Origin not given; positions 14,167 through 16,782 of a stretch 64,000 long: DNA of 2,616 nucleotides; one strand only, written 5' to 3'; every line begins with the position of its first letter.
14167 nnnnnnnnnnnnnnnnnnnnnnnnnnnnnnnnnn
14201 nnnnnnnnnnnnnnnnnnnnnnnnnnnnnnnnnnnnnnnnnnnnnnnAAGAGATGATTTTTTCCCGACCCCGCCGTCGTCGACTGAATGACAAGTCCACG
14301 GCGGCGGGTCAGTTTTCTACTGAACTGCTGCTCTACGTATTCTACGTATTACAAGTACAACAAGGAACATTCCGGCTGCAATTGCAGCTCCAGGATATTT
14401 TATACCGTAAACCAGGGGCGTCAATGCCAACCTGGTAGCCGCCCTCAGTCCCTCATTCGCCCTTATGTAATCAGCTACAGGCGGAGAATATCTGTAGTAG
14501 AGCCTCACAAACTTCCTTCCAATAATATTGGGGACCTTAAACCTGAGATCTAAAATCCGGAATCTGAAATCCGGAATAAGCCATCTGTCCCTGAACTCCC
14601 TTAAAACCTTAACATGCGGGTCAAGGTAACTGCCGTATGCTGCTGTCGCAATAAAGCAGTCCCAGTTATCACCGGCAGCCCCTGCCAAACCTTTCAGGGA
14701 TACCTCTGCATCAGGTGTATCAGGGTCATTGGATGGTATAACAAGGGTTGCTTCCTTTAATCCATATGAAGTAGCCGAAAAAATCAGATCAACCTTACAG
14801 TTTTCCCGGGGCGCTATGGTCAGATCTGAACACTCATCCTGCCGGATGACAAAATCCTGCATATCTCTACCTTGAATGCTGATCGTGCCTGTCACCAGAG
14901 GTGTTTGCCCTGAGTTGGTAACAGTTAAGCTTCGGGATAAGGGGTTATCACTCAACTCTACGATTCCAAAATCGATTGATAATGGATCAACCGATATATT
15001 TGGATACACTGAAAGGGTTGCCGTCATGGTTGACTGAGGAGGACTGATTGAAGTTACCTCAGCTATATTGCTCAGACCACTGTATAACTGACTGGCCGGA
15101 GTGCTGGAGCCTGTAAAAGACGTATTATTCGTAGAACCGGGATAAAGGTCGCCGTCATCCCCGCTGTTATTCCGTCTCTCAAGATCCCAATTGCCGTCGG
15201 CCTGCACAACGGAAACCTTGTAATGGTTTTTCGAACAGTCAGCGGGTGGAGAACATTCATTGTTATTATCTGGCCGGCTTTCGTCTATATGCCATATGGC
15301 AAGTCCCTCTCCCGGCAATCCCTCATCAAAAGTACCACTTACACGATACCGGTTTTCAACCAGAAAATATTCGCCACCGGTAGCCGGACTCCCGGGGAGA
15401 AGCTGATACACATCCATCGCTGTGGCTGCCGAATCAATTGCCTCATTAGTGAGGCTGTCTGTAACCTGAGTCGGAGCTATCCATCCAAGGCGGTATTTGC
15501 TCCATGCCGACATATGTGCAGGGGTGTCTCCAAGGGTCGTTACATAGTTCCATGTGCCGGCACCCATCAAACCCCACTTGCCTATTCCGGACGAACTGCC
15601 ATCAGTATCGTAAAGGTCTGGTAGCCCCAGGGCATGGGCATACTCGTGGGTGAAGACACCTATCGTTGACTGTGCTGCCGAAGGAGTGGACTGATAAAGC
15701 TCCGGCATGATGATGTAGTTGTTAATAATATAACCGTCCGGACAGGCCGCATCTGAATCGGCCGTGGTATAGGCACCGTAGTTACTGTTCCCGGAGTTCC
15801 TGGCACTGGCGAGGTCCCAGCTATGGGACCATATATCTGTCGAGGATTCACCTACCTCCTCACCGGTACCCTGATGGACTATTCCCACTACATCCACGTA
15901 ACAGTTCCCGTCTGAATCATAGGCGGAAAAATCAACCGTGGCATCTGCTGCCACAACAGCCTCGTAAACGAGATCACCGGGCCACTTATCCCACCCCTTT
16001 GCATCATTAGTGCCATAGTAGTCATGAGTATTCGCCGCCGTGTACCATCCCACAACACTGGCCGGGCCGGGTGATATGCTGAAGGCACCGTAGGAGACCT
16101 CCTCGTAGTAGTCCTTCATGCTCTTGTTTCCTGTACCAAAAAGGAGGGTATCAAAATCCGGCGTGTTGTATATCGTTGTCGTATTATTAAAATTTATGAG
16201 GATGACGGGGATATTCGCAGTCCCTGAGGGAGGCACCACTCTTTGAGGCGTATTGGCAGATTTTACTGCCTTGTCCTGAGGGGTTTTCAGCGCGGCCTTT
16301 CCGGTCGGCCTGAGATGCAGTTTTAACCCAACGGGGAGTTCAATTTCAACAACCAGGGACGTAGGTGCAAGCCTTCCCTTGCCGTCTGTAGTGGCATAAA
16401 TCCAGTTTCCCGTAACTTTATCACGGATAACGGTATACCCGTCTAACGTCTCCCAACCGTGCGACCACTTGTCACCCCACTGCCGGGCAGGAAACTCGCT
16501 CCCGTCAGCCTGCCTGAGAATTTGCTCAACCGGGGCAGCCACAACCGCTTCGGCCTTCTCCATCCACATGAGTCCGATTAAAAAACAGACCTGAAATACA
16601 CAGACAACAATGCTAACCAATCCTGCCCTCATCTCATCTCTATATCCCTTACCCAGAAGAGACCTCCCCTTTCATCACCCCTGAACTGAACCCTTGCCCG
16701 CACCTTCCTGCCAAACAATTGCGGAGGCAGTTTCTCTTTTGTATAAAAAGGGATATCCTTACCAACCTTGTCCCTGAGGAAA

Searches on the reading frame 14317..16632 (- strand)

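Call 55: search_protein_families(library=pfam, proteins=[window:14317-16632:-], max_evalue=0.00001)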
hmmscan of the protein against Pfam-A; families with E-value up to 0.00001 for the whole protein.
window:14317-16632:- (771 aa): 3 families
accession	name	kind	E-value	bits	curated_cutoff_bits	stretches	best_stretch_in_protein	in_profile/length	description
PF05547.17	Peptidase_M6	-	2.6e-24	86.4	22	1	162-384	60-293/294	Immune inhibitor A peptidase M6, catalytic domain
PF22073.2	Cep192_D4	-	2.1e-07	31.5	35.5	1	544-650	2-111/112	Cep192 domain 4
PF22544.2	HYDIN_VesB_CFA65-like_Ig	-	2e-06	28.4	25.5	1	544-648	1-99/100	HYDIN/CFA65/VesB-like, Ig-like domain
